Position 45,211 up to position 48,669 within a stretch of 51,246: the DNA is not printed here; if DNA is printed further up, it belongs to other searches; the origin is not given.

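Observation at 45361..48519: Complete ECF-type sigma factor fused to an ~860-residue, apparently cytoplasmic extension with an internal duplication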

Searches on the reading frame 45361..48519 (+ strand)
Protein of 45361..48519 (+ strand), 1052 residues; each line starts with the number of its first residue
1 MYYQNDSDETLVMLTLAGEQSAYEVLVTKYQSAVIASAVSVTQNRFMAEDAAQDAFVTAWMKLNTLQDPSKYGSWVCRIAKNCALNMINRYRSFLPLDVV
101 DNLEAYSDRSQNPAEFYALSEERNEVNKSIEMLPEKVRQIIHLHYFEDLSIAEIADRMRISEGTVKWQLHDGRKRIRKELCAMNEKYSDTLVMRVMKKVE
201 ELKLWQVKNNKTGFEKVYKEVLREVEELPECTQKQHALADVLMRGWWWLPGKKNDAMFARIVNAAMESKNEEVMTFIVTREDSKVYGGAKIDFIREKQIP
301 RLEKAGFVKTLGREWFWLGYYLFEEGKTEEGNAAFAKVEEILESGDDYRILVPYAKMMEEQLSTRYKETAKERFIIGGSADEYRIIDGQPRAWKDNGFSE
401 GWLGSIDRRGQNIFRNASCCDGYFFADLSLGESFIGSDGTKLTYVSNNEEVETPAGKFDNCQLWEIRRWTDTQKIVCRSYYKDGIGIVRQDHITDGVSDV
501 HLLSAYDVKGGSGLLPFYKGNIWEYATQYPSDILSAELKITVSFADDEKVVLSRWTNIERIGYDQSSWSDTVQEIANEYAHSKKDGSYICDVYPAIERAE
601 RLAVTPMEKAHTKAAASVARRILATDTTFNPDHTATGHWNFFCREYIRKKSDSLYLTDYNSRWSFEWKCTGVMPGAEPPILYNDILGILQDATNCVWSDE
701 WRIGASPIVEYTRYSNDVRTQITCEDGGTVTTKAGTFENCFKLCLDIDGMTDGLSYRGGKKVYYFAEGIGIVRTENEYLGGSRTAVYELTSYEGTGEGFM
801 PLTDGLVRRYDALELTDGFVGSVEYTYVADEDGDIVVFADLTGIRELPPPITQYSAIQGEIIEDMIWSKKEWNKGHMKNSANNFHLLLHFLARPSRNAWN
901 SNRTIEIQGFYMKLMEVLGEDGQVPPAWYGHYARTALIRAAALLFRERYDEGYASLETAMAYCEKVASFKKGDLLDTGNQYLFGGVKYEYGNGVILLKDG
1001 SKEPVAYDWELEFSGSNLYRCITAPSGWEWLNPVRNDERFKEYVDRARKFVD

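Call 3: search_protein_families(library=pfam, proteins=[window:45361-48519:+], max_evalue=1)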
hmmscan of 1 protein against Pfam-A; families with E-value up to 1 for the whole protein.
window:45361-48519:+ (1052 aa): 12 families
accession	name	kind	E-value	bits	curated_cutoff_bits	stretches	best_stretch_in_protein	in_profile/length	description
PF08281.18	Sigma70_r4_2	-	1.3e-14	54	25.7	1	125-176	3-54/54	Sigma-70, region 4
PF21347.3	DUF3108_like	-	9.7e-12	45.6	27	2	729-776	141-186/199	DUF3108-like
PF04545.22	Sigma70_r4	-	2.3e-11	43.4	24.1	1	132-178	4-50/50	Sigma-70, region 4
PF04542.20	Sigma70_r2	-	7.3e-10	38.9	24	1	26-92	1-69/71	Sigma-70 region 2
PF04297.20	UPF0122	-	3.5e-05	24.4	22.7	1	131-186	16-67/101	Putative helix-turn-helix protein, YlxM / p13 like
PF07638.17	Sigma70_ECF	-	0.00019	21.9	21.1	1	126-180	129-183/185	ECF sigma factor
PF06530.18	Phage_antitermQ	-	0.013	15.9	26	1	134-185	64-115/118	Phage antitermination protein Q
PF13412.12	HTH_24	-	0.037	14.1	21.9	1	148-169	17-38/48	Winged helix-turn-helix DNA-binding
PF13384.12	HTH_23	-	0.045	14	24.6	1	139-166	9-35/50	Homeodomain-like domain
PF12009.13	Telomerase_RBD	-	0.077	13.6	25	1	129-179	24-73/133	Telomerase ribonucleoprotein complex - RNA binding domain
PF00196.25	GerE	-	0.21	11.7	23.5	1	147-166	16-35/57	Bacterial regulatory proteins, luxR family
PF01047.28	MarR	-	0.23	11.8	24.6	0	143-165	12-34/59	MarR family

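Call 4: search_protein_families(library=ncbifam, proteins=[window:45361-48519:+], max_evalue=1)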
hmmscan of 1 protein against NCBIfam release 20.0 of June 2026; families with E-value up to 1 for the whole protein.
window:45361-48519:+ (1052 aa): 110 families (the best 25 are shown)
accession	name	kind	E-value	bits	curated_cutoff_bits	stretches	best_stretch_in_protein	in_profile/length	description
TIGR02985.1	Sig70_bacteroi1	subfamily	2.5e-28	99.3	126.4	1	22-180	2-162/162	RNA polymerase sigma-70 factor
NF007223.0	PRK09641.1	equivalog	2.5e-28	99.2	209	1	14-180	11-184/187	RNA polymerase sigma factor SigW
NF058625.1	sigma_PG0214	equivalog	8.2e-28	97.2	130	1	20-186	3-167/170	GFO_1088 family ECF-type sigma factor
TIGR02937.1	sigma70-ECF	superfamily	7.8e-26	90.7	42.9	1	22-180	2-165/165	sigma-70 family RNA polymerase sigma factor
TIGR02948.1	SigW_bacill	equivalog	3.3e-25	89.3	243.1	1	16-181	13-185/187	RNA polymerase sigma factor SigW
NF004113.0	PRK05602.1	equivalog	4e-25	88.7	208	1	4-185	28-206/211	RNA polymerase sigma factor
NF008888.0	PRK11922.1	equivalog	1.2e-24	87.2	204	1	4-181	13-197/231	RNA polymerase sigma factor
TIGR02954.1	Sig70_famx3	hypoth_equivalog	4.9e-23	81.7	188.5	1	8-180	3-167/170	RNA polymerase sigma-70 factor, TIGR02954 family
TIGR02983.1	SigE-fam_strep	subfamily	8.4e-23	81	141.55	1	19-180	4-158/162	SigE family RNA polymerase sigma factor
NF009171.0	PRK12518.1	equivalog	1.1e-22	80.8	208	1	5-180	11-184/191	RNA polymerase sigma factor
TIGR02939.1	RpoE_Sigma70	equivalog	2.8e-22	79.7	236.15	1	5-180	4-186/190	RNA polymerase sigma factor RpoE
NF009166.1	PRK12513.1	equivalog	4.9e-22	78.6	206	1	4-185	5-191/193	RNA polymerase sigma factor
NF007216.0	PRK09638.1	equivalog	7.8e-22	77.9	194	1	7-181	4-175/180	RNA polymerase sigma factor SigY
NF009172.0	PRK12519.1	subfamily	1.7e-21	76.7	222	1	4-182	12-191/194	RNA polymerase sigma factor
NF006930.0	PRK09415.1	subfamily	7.8e-21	74.7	198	1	22-180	17-175/179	RNA polymerase factor sigma C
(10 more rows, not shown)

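Call 6: find_homologous_proteins(query=window:45361-48516:+, max_evalue=0.001)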
Query window:45361-48516:+ (1052 aa): 856 proteins with E <= 0.001 among 8000 candidates; the best 120 are listed.
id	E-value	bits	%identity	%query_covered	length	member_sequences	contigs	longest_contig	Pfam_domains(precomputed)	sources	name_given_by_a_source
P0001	0.0e+0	2324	94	100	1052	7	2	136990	PF21347.3,PF04545.23,PF04542.21,PF08281.19,PF04297.21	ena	-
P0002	0.0e+0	1909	76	100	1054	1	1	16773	PF07638.18,PF21347.3,PF04545.23,PF04542.21,PF08281.19,PF04297.21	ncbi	-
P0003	0.0e+0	1893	75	100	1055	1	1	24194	PF21347.3,PF04545.23,PF04542.21,PF08281.19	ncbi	-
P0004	0.0e+0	1888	75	100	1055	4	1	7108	PF07638.18,PF21347.3,PF04545.23,PF04542.21,PF08281.19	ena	-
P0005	0.0e+0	1882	75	100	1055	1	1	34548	PF05263.18,PF07638.18,PF21347.3,PF04545.23,PF04542.21,PF08281.19,PF04297.21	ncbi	-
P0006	0.0e+0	1881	75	100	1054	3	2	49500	PF07638.18,PF21347.3,PF04545.23,PF04542.21,PF08281.19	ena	-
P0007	0.0e+0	1879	75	100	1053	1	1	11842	PF21347.3,PF04545.23,PF04542.21,PF08281.19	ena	-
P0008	0.0e+0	1879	75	100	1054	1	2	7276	PF21347.3,PF04545.23,PF04542.21,PF08281.19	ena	-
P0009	0.0e+0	1866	75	100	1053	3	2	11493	PF05263.18,PF07638.18,PF21347.3,PF04545.23,PF04542.21,PF08281.19,PF04297.21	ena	-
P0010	0.0e+0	1863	74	100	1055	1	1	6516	PF07638.18,PF21347.3,PF04545.23,PF04542.21,PF08281.19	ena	-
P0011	0.0e+0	1860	74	100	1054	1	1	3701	PF07638.18,PF21347.3,PF04545.23,PF04542.21,PF08281.19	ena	-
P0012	0.0e+0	1858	74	100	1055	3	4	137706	PF21347.3,PF04545.23,PF04542.21,PF08281.19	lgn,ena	-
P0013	0.0e+0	1845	73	100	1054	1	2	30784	PF07638.18,PF21347.3,PF04545.23,PF04542.21,PF08281.19,PF04297.21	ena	-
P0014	0.0e+0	1843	74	100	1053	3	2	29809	PF21347.3,PF04545.23,PF04542.21,PF08281.19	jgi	-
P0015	0.0e+0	1839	73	100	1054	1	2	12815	PF05263.18,PF07638.18,PF21347.3,PF04545.23,PF04542.21,PF08281.19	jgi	-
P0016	0.0e+0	1837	74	100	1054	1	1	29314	PF07638.18,PF21347.3,PF04545.23,PF04542.21,PF08281.19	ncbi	-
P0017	0.0e+0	1837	74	100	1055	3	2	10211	PF07638.18,PF21347.3,PF04545.23,PF04542.21,PF08281.19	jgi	-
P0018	0.0e+0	1830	73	100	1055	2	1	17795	PF07638.18,PF21347.3,PF04545.23,PF04542.21,PF08281.19,PF04297.21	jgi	-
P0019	0.0e+0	1826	73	100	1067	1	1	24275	PF07638.18,PF21347.3,PF04545.23,PF04542.21,PF08281.19,PF04297.21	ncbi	-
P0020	0.0e+0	1809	72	100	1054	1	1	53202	PF21347.3,PF04545.23,PF04542.21,PF08281.19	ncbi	-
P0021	0.0e+0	1807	72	100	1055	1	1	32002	PF07638.18,PF21347.3,PF04545.23,PF04542.21,PF08281.19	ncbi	-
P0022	0.0e+0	1805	73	100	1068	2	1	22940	PF21347.3,PF04545.23,PF04542.21,PF08281.19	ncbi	-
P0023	0.0e+0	1804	73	100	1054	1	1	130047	PF21347.3,PF04545.23,PF04542.21,PF08281.19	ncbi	-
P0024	0.0e+0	1798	72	100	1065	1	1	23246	PF07638.18,PF21347.3,PF04545.23,PF04542.21,PF08281.19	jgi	jgi:RNA polymerase sigma-70 factor (ECF subfamily)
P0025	0.0e+0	1797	72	100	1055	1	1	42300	PF21347.3,PF04545.23,PF04542.21,PF08281.19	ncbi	-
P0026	0.0e+0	1787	73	100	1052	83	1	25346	PF07638.18,PF21347.3,PF04545.23,PF04542.21,PF08281.19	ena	-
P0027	0.0e+0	1780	72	100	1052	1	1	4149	PF07638.18,PF21347.3,PF04545.23,PF04542.21,PF08281.19,PF04297.21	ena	-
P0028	0.0e+0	1780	72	100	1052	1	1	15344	PF07638.18,PF21347.3,PF04545.23,PF04542.21,PF08281.19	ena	-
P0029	0.0e+0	1778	72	100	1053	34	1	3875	PF21347.3,PF04545.23,PF04542.21,PF08281.19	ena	-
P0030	0.0e+0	1776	72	100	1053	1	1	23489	PF21347.3,PF04545.23,PF04542.21,PF08281.19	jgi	jgi:RNA polymerase sigma-70 factor (ECF subfamily)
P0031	0.0e+0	1775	70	100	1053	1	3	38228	PF21347.3,PF04545.23,PF04542.21,PF08281.19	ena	-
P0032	0.0e+0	1775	72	100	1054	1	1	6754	PF21347.3,PF04545.23,PF04542.21,PF08281.19,PF07719.24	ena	-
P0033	0.0e+0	1774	72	100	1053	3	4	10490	PF07638.18,PF21347.3,PF04545.23,PF04542.21,PF08281.19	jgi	-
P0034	0.0e+0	1772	73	99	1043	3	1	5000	PF21347.3,PF04545.23,PF04542.21,PF08281.19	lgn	-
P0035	0.0e+0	1771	72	100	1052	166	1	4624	PF05263.18,PF07638.18,PF21347.3,PF04545.23,PF04542.21,PF08281.19,PF04297.21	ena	-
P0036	0.0e+0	1770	71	100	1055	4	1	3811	PF21347.3,PF04545.23,PF04542.21,PF08281.19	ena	-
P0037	0.0e+0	1768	71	100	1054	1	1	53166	PF21347.3,PF04545.23,PF04542.21,PF08281.19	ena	-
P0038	0.0e+0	1768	71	100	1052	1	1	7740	PF05263.18,PF07638.18,PF21347.3,PF04545.23,PF04542.21,PF08281.19,PF04297.21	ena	-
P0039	0.0e+0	1767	72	100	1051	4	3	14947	PF05263.18,PF07638.18,PF21347.3,PF04545.23,PF04542.21,PF08281.19,PF04297.21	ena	-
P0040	0.0e+0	1766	71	100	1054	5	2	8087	PF21347.3,PF04545.23,PF04542.21,PF08281.19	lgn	-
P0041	0.0e+0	1765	71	100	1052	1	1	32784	PF07638.18,PF21347.3,PF04545.23,PF04542.21,PF08281.19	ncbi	-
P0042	0.0e+0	1763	71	100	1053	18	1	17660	PF07638.18,PF21347.3,PF04545.23,PF04542.21,PF08281.19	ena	-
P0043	0.0e+0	1763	70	100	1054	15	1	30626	PF07638.18,PF21347.3,PF04545.23,PF04542.21,PF08281.19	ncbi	-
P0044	0.0e+0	1761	71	100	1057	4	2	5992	PF07638.18,PF21347.3,PF04545.23,PF04542.21,PF08281.19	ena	-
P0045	0.0e+0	1760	71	100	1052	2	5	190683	PF21347.3,PF04545.23,PF04542.21,PF08281.19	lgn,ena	-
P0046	0.0e+0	1756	72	100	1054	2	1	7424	PF05263.18,PF07638.18,PF21347.3,PF04545.23,PF04542.21,PF08281.19,PF04297.21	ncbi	-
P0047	0.0e+0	1755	72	100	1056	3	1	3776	PF05263.18,PF07638.18,PF21347.3,PF04545.23,PF04542.21,PF08281.19,PF04297.21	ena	-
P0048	0.0e+0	1754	71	100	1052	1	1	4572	PF21347.3,PF04545.23,PF04542.21,PF08281.19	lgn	-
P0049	0.0e+0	1753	71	99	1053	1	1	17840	PF21347.3,PF04545.23,PF04542.21,PF08281.19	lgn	-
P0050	0.0e+0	1753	71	100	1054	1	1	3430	PF21347.3,PF04545.23,PF04542.21,PF08281.19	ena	-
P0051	0.0e+0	1751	71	100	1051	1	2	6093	PF07638.18,PF21347.3,PF04545.23,PF04542.21,PF08281.19,PF04297.21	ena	-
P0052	0.0e+0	1748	71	100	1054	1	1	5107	PF21347.3,PF04545.23,PF04542.21,PF08281.19,PF07719.24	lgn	-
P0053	0.0e+0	1747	71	100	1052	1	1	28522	PF21347.3,PF04545.23,PF04542.21,PF08281.19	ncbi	-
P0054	0.0e+0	1744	71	100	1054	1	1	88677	PF21347.3,PF04545.23,PF04542.21,PF08281.19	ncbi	-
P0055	0.0e+0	1742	70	100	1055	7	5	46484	PF07638.18,PF21347.3,PF04545.23,PF04542.21,PF08281.19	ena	-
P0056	0.0e+0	1741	71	100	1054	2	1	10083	PF21347.3,PF04545.23,PF04542.21,PF08281.19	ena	-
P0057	0.0e+0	1740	70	100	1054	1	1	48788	PF21347.3,PF04545.23,PF04542.21,PF08281.19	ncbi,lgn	-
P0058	0.0e+0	1740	70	100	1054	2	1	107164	PF21347.3,PF04545.23,PF04542.21,PF08281.19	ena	-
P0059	0.0e+0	1739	70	100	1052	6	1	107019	PF21347.3,PF04545.23,PF04542.21,PF08281.19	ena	-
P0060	0.0e+0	1739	72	100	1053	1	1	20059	PF05263.18,PF07638.18,PF21347.3,PF04545.23,PF04542.21,PF08281.19,PF04297.21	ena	-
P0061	0.0e+0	1737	70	100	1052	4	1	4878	PF07638.18,PF21347.3,PF04545.23,PF04542.21,PF08281.19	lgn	-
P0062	0.0e+0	1734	70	100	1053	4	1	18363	PF07638.18,PF21347.3,PF04545.23,PF04542.21,PF08281.19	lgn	-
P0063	0.0e+0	1734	69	100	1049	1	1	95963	PF21347.3,PF04545.23,PF04542.21,PF08281.19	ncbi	-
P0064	0.0e+0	1732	70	100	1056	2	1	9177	PF07638.18,PF21347.3,PF04545.23,PF04542.21,PF08281.19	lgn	-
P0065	0.0e+0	1732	69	100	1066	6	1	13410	PF21347.3,PF04545.23,PF04542.21,PF08281.19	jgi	-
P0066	0.0e+0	1729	69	100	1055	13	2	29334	PF07638.18,PF21347.3,PF04545.23,PF04542.21,PF08281.19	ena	-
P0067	0.0e+0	1727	70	100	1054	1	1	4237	PF21347.3,PF04545.23,PF04542.21,PF08281.19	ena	-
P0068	0.0e+0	1723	69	100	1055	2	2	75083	PF21347.3,PF04545.23,PF04542.21,PF08281.19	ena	-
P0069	0.0e+0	1721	70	100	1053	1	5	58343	PF21347.3,PF04545.23,PF04542.21,PF08281.19,PF07719.24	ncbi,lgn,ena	-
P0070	0.0e+0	1720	70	100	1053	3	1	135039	PF07638.18,PF21347.3,PF04545.23,PF04542.21,PF08281.19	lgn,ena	-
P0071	0.0e+0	1715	69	100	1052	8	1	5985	PF21347.3,PF04545.23,PF04542.21,PF08281.19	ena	-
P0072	0.0e+0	1714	68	100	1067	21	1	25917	PF07638.18,PF21347.3,PF04545.23,PF04542.21,PF08281.19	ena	-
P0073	0.0e+0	1714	70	100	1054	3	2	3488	PF07638.18,PF21347.3,PF04545.23,PF04542.21,PF08281.19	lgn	-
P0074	0.0e+0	1712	68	100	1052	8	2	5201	PF21347.3,PF04545.23,PF04542.21,PF08281.19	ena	-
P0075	0.0e+0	1712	69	100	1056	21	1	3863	PF07638.18,PF21347.3,PF04545.23,PF04542.21,PF08281.19,PF07719.24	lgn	-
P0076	0.0e+0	1712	68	100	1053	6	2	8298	PF21347.3,PF04545.23,PF04542.21,PF08281.19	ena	-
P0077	0.0e+0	1712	69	100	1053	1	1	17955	PF21347.3,PF04545.23,PF04542.21,PF08281.19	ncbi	-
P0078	0.0e+0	1711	70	100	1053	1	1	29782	PF07638.18,PF21347.3,PF04545.23,PF04542.21,PF08281.19,PF04297.21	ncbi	-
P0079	0.0e+0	1708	68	100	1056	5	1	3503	PF07638.18,PF21347.3,PF04545.23,PF04542.21,PF08281.19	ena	-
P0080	0.0e+0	1706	69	100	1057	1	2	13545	PF07638.18,PF21347.3,PF04545.23,PF04542.21,PF08281.19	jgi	-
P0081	0.0e+0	1703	68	100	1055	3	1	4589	PF07638.18,PF21347.3,PF04545.23,PF04542.21,PF08281.19,PF04297.21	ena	-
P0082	0.0e+0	1703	70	100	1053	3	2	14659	PF07638.18,PF21347.3,PF04545.23,PF04542.21,PF08281.19,PF04297.21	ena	-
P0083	0.0e+0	1701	68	100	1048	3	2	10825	PF07638.18,PF21347.3,PF04545.23,PF04542.21,PF08281.19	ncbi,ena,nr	ncbi:MAG: RNA polymerase sigma factor [Clostridia bacterium]|nr:RNA polymerase sigma factor [Clostri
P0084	0.0e+0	1700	69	100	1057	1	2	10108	PF21347.3,PF04545.23,PF04542.21,PF08281.19,PF04297.21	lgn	-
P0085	0.0e+0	1699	69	100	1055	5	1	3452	PF21347.3,PF04545.23,PF04542.21,PF08281.19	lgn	-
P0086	0.0e+0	1697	68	100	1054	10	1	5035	PF07638.18,PF21347.3,PF04545.23,PF04542.21,PF08281.19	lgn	-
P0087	0.0e+0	1691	69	100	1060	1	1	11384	PF07638.18,PF21347.3,PF04545.23,PF04542.21,PF08281.19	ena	-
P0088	0.0e+0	1690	69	100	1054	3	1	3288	PF21347.3,PF04545.23,PF04542.21,PF08281.19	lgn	-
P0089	0.0e+0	1689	69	100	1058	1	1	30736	PF07638.18,PF21347.3,PF04545.23,PF04542.21,PF08281.19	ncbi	-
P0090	0.0e+0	1687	68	100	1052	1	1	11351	PF07638.18,PF21347.3,PF04545.23,PF04542.21,PF08281.19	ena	-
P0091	0.0e+0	1684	67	100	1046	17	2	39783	PF07638.18,PF21347.3,PF04545.23,PF04542.21,PF08281.19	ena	-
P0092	0.0e+0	1683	68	100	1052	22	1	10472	PF07638.18,PF21347.3,PF04545.23,PF04542.21,PF08281.19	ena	-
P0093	0.0e+0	1680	67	100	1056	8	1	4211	PF07638.18,PF21347.3,PF04545.23,PF04542.21,PF08281.19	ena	-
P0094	0.0e+0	1678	69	100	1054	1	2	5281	PF07638.18,PF21347.3,PF04545.23,PF04542.21,PF08281.19,PF04297.21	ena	-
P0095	0.0e+0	1677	66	100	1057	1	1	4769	PF07638.18,PF21347.3,PF04545.23,PF04542.21,PF08281.19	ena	-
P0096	0.0e+0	1668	67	100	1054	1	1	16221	PF21347.3,PF04545.23,PF04542.21,PF08281.19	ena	-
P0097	0.0e+0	1668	67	100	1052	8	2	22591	PF21347.3,PF04545.23,PF04542.21,PF08281.19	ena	-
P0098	0.0e+0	1665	68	100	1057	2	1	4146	PF21347.3,PF04545.23,PF04542.21,PF08281.19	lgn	-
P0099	0.0e+0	1664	67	100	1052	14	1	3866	PF21347.3,PF04545.23,PF04542.21,PF08281.19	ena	-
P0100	0.0e+0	1660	68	99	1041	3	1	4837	PF21347.3,PF04545.23,PF04542.21,PF08281.19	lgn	-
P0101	0.0e+0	1659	67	100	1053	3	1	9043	PF21347.3,PF04545.23,PF04542.21,PF08281.19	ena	-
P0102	0.0e+0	1657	66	100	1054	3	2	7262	PF07638.18,PF21347.3,PF04545.23,PF04542.21,PF08281.19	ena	-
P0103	0.0e+0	1656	66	100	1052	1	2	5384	PF07638.18,PF21347.3,PF04545.23,PF04542.21,PF08281.19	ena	-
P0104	0.0e+0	1651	67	100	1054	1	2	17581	PF07638.18,PF21347.3,PF04545.23,PF04542.21,PF08281.19,PF04297.21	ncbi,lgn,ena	-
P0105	0.0e+0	1647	66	100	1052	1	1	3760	PF07638.18,PF21347.3,PF04545.23,PF04542.21,PF08281.19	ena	-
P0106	0.0e+0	1647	67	100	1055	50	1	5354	PF21347.3,PF04545.23,PF04542.21,PF08281.19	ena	-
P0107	0.0e+0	1645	67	100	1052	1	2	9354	PF07638.18,PF21347.3,PF04545.23,PF04542.21,PF08281.19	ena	-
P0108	0.0e+0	1644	68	100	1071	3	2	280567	PF21347.3,PF04545.23,PF04542.21,PF08281.19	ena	-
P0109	0.0e+0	1639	66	100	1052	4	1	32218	PF21347.3,PF04545.23,PF04542.21,PF08281.19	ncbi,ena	-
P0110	0.0e+0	1638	66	100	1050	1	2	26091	PF07638.18,PF21347.3,PF04545.23,PF04542.21,PF08281.19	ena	-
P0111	0.0e+0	1637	67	100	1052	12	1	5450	PF07638.18,PF21347.3,PF04545.23,PF04542.21,PF08281.19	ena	-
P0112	0.0e+0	1634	68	99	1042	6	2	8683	PF21347.3,PF04545.23,PF04542.21,PF08281.19,PF07719.24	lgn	-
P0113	0.0e+0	1633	67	100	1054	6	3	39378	PF07638.18,PF21347.3,PF04545.23,PF04542.21,PF08281.19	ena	-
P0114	0.0e+0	1631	66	100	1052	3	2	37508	PF21347.3,PF04545.23,PF04542.21,PF08281.19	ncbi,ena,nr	ncbi:MAG: RNA polymerase sigma factor [Clostridia bacterium]|nr:RNA polymerase sigma factor [Clostri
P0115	0.0e+0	1626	67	100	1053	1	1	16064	PF07638.18,PF21347.3,PF04545.23,PF04542.21,PF08281.19,PF07719.24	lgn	-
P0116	0.0e+0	1625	66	100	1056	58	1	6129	PF21347.3,PF04545.23,PF04542.21,PF08281.19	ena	-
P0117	0.0e+0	1622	67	100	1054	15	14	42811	PF07638.18,PF21347.3,PF04545.23,PF04542.21,PF08281.19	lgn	-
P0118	0.0e+0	1621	67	99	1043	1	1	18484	PF07638.18,PF21347.3,PF04545.23,PF04542.21,PF08281.19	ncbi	-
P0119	0.0e+0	1619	66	100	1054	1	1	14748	PF21347.3,PF04545.23,PF04542.21,PF08281.19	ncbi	-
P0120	0.0e+0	1615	66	100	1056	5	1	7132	PF21347.3,PF04545.23,PF04542.21,PF08281.19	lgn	-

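Call 8: search_solved_structures(query=window:45931-48516:+, max_evalue=10)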
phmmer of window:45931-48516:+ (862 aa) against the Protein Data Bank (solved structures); distinct sequences matched with E-value up to 10: 1.
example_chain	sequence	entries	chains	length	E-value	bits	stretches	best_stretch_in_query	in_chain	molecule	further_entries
9c63_A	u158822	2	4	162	1.6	9.8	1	338-401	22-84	SsdA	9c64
